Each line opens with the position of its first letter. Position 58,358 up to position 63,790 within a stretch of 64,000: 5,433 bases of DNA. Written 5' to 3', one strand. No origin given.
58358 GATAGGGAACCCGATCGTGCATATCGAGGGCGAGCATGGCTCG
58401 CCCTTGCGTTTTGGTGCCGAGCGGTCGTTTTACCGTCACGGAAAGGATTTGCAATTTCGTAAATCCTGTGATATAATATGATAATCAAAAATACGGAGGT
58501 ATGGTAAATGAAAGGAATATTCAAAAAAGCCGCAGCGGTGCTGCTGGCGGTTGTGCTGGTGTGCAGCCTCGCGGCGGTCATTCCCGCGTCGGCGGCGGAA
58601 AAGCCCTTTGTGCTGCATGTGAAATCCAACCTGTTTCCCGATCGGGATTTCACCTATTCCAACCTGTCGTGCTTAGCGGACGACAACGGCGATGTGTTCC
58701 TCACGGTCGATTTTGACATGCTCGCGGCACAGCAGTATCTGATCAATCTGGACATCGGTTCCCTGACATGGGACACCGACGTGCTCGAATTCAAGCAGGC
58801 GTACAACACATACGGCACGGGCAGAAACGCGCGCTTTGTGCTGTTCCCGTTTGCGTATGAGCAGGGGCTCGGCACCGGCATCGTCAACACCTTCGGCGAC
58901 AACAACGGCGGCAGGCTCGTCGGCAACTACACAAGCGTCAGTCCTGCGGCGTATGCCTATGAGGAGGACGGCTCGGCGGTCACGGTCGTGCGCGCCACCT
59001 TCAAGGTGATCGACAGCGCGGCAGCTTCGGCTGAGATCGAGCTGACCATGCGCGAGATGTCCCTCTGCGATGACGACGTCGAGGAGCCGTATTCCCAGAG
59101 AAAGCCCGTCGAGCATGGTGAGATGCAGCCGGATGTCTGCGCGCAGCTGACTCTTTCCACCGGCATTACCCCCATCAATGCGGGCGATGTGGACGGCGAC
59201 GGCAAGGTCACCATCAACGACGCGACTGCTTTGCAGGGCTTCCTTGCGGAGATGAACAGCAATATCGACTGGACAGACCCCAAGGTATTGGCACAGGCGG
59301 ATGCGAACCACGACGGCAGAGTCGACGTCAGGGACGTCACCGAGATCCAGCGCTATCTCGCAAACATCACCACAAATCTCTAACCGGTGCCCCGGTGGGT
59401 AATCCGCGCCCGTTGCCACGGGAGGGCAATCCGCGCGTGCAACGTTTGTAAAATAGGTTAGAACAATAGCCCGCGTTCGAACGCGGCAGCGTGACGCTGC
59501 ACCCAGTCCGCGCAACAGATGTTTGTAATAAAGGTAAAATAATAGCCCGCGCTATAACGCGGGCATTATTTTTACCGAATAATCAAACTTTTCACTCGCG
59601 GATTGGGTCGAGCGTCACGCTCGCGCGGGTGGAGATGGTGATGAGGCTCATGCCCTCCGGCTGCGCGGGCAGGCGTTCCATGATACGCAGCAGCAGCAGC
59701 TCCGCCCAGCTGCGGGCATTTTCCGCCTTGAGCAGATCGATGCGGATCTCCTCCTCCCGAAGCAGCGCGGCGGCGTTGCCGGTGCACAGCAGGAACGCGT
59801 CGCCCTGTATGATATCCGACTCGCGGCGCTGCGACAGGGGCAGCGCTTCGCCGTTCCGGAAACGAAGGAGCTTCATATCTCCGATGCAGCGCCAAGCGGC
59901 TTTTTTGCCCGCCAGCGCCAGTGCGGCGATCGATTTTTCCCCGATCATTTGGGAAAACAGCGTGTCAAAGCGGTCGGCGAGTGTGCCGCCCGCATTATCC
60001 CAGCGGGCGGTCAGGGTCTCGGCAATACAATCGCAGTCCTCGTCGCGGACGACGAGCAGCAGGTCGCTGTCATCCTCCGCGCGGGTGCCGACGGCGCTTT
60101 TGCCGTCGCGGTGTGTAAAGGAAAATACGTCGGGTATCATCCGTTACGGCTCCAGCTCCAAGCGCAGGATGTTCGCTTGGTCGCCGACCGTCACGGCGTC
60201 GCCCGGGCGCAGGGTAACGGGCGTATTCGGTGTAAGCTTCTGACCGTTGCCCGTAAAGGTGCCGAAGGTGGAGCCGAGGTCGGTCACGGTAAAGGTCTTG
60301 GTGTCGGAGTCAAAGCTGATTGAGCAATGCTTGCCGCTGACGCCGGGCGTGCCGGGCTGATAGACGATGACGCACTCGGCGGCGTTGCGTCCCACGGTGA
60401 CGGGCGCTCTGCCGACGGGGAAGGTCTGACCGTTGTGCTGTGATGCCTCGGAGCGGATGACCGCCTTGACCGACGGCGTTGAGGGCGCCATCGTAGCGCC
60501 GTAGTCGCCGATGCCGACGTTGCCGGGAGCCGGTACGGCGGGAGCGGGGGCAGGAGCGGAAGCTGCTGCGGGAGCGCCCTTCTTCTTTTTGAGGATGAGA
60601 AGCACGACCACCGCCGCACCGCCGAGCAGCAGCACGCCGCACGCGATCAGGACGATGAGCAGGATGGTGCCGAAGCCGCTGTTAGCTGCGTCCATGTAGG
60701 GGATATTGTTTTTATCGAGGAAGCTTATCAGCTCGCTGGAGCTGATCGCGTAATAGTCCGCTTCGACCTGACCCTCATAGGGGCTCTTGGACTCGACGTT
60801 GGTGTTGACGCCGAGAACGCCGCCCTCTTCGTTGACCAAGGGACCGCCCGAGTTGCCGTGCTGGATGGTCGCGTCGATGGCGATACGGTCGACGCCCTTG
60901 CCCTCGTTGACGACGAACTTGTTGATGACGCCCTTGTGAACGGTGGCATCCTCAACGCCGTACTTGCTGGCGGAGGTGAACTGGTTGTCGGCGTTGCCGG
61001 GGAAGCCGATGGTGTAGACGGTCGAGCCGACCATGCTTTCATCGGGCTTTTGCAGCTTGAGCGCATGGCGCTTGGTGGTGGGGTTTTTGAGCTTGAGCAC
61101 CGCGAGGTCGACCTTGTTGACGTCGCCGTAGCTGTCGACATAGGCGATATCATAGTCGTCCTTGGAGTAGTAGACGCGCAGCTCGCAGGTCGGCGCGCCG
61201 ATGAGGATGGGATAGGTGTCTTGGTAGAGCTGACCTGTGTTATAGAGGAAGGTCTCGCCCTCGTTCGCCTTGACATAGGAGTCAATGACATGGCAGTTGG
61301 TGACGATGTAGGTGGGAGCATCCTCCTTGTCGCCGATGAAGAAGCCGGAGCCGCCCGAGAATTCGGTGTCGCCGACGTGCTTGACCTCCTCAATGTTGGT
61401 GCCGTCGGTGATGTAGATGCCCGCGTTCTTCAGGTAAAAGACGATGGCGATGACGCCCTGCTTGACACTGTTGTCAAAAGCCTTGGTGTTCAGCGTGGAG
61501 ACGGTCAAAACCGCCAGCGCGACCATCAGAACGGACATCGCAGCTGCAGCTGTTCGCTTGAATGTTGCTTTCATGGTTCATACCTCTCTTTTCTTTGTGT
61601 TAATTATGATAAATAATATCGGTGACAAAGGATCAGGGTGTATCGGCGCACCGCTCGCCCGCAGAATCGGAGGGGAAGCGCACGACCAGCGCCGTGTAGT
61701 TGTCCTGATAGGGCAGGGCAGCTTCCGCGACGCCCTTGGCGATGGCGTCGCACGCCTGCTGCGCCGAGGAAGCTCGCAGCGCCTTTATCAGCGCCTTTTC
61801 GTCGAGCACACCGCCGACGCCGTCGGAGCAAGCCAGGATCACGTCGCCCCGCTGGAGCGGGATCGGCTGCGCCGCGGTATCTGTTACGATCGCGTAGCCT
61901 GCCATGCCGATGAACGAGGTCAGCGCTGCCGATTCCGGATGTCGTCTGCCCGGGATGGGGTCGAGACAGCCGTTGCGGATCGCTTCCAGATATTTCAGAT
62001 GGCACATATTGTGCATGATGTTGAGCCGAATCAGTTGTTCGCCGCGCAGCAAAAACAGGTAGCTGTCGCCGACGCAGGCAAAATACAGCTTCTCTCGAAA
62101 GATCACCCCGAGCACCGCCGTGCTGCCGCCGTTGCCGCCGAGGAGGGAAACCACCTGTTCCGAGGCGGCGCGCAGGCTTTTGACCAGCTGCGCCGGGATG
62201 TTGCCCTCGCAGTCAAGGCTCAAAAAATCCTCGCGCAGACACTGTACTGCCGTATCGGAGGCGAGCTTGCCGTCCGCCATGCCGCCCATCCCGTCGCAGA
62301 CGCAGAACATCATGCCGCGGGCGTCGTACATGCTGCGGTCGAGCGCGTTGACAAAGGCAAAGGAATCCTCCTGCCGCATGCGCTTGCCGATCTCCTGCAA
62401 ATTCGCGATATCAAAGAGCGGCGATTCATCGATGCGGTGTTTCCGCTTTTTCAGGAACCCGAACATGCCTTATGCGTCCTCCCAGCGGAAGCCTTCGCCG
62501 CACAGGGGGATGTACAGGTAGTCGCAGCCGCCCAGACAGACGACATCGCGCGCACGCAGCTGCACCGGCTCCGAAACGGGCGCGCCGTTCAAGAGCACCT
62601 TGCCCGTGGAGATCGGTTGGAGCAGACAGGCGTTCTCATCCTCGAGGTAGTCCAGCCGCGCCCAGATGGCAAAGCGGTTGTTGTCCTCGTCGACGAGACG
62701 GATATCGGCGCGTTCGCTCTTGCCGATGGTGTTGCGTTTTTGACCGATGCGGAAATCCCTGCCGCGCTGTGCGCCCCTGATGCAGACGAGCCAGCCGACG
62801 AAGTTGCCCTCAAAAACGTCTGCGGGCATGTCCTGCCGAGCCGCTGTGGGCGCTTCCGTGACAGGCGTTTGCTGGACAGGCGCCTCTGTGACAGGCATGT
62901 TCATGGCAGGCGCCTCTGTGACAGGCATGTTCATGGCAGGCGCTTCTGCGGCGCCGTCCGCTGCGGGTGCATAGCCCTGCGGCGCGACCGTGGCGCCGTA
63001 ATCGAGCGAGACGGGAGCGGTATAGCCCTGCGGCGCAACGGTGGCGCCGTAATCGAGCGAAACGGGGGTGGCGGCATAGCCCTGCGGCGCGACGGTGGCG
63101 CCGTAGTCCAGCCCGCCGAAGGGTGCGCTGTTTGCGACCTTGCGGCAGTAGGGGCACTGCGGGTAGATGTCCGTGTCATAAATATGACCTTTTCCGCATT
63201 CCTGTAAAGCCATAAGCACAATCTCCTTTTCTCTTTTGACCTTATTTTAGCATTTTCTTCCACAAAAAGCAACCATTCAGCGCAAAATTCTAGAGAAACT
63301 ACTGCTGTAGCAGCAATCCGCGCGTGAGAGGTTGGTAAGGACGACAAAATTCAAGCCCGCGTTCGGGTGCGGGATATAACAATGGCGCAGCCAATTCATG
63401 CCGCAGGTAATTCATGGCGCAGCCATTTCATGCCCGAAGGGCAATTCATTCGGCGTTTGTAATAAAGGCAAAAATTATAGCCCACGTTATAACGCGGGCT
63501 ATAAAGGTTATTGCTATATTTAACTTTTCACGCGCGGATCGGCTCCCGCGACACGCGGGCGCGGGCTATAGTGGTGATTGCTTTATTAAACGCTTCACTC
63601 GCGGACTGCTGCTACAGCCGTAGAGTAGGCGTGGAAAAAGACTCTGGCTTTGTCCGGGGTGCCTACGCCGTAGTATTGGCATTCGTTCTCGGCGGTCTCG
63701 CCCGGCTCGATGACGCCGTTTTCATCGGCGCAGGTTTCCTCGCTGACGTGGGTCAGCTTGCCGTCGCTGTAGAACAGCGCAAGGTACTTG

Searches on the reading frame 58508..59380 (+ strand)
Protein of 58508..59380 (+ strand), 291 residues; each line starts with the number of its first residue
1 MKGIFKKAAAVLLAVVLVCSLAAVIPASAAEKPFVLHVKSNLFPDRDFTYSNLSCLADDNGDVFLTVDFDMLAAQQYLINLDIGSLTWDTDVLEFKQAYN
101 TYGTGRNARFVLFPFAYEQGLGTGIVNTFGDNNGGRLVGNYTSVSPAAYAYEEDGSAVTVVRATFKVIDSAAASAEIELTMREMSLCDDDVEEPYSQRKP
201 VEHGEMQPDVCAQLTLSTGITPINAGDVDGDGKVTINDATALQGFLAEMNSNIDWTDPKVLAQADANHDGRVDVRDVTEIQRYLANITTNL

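Call 93: search_protein_families(library=pfam, proteins=[window:58508-59380:+], max_evalue=0.0001)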
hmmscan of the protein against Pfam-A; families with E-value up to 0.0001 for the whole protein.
window:58508-59380:+ (291 aa): 1 family
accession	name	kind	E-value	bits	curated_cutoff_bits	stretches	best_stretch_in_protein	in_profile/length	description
PF00404.24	Dockerin_1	-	1.5e-10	41.5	22.9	1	225-284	1-56/57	Dockerin type I domain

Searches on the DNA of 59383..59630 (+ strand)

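Call 78: search_dna_similar(query=window:59383-59630:+, collection=plasmids, mode=distant, max_rows=8)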
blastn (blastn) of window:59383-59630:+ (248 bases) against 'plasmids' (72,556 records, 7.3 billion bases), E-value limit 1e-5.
No match.

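Call 79: search_dna_similar(query=window:59383-59630:+, collection=phages, mode=distant, max_rows=8)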
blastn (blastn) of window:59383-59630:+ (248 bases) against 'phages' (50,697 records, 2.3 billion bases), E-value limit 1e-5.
No match.

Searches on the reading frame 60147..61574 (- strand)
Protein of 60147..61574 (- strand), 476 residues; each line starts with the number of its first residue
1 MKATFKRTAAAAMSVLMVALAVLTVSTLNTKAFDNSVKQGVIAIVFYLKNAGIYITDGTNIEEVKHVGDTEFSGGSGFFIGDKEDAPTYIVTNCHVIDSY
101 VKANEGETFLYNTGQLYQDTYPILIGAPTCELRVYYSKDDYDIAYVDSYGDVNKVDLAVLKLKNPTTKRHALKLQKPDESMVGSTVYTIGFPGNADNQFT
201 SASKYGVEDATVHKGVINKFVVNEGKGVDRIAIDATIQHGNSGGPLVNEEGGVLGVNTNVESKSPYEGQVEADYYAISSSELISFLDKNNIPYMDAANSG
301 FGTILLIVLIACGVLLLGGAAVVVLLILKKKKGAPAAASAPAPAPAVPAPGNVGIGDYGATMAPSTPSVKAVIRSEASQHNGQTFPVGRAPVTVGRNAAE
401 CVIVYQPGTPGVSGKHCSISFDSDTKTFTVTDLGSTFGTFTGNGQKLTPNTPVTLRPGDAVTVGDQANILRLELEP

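Call 40: find_related_loci(query=window:60147-61574:-, collection=metagenome_contigs, flank=5000)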
Query window:60147-61574:- (476 aa) in metagenome_contigs; peptide patterns used: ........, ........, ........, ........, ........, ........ (x = any residue, [..] = any of these).
71 stretches matched a pattern; 1 encode a relative of the query (tblastn E <= 1e-3); 1 distinct loci.
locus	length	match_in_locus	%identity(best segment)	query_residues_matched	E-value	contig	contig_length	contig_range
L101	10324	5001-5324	47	367-474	9e-32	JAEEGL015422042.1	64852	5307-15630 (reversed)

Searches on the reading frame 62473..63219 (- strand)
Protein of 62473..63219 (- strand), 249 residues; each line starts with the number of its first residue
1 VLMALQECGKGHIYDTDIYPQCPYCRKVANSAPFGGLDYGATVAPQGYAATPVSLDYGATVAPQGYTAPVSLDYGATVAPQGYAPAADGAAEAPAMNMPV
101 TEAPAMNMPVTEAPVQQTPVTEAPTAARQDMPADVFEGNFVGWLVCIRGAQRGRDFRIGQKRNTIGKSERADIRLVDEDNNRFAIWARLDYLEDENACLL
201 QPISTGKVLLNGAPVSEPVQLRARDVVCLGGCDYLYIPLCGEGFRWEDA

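Call 93: search_protein_families(library=pfam, proteins=[window:62473-63219:-], max_evalue=0.0001)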
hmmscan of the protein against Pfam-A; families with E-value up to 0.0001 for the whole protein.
window:62473-63219:- (249 aa): 1 family
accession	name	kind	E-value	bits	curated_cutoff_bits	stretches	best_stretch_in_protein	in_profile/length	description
PF16697.10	Yop-YscD_cpl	-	1.6e-05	25.5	33.2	1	147-231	3-85/94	Inner membrane component of T3SS, cytoplasmic domain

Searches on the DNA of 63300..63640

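Call 56: search_rna_families(source=window, start=63300, end=63640, threshold=evalue, max_evalue=10, show_alignments=2)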
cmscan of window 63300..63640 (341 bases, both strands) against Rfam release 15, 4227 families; matches with E-value up to 10: 5.
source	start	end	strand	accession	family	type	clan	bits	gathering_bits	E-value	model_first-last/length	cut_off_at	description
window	63388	63451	-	RF01706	Gut-1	Gene; sRNA;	-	23.2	50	0.022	1-77/77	no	Gut-1 RNA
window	63469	63510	-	RF00902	mir-791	Gene; miRNA;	-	21.1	70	0.082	1-86/86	no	mir-791 microRNA precursor family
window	63470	63558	+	RF02505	Atu_L6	Gene; sRNA;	-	18.6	100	0.053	1-124/124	no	Rhizobiales sRNA Atu_L6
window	63474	63532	-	RF00512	Leu_leader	Cis-reg; leader;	-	15.9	50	0.86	1-148/148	no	Leucine operon leader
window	63365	63425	+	RF03057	nhaA-I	Cis-reg; riboswitch;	-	12.7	37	3.9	1-55/55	no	nhaA-I RNA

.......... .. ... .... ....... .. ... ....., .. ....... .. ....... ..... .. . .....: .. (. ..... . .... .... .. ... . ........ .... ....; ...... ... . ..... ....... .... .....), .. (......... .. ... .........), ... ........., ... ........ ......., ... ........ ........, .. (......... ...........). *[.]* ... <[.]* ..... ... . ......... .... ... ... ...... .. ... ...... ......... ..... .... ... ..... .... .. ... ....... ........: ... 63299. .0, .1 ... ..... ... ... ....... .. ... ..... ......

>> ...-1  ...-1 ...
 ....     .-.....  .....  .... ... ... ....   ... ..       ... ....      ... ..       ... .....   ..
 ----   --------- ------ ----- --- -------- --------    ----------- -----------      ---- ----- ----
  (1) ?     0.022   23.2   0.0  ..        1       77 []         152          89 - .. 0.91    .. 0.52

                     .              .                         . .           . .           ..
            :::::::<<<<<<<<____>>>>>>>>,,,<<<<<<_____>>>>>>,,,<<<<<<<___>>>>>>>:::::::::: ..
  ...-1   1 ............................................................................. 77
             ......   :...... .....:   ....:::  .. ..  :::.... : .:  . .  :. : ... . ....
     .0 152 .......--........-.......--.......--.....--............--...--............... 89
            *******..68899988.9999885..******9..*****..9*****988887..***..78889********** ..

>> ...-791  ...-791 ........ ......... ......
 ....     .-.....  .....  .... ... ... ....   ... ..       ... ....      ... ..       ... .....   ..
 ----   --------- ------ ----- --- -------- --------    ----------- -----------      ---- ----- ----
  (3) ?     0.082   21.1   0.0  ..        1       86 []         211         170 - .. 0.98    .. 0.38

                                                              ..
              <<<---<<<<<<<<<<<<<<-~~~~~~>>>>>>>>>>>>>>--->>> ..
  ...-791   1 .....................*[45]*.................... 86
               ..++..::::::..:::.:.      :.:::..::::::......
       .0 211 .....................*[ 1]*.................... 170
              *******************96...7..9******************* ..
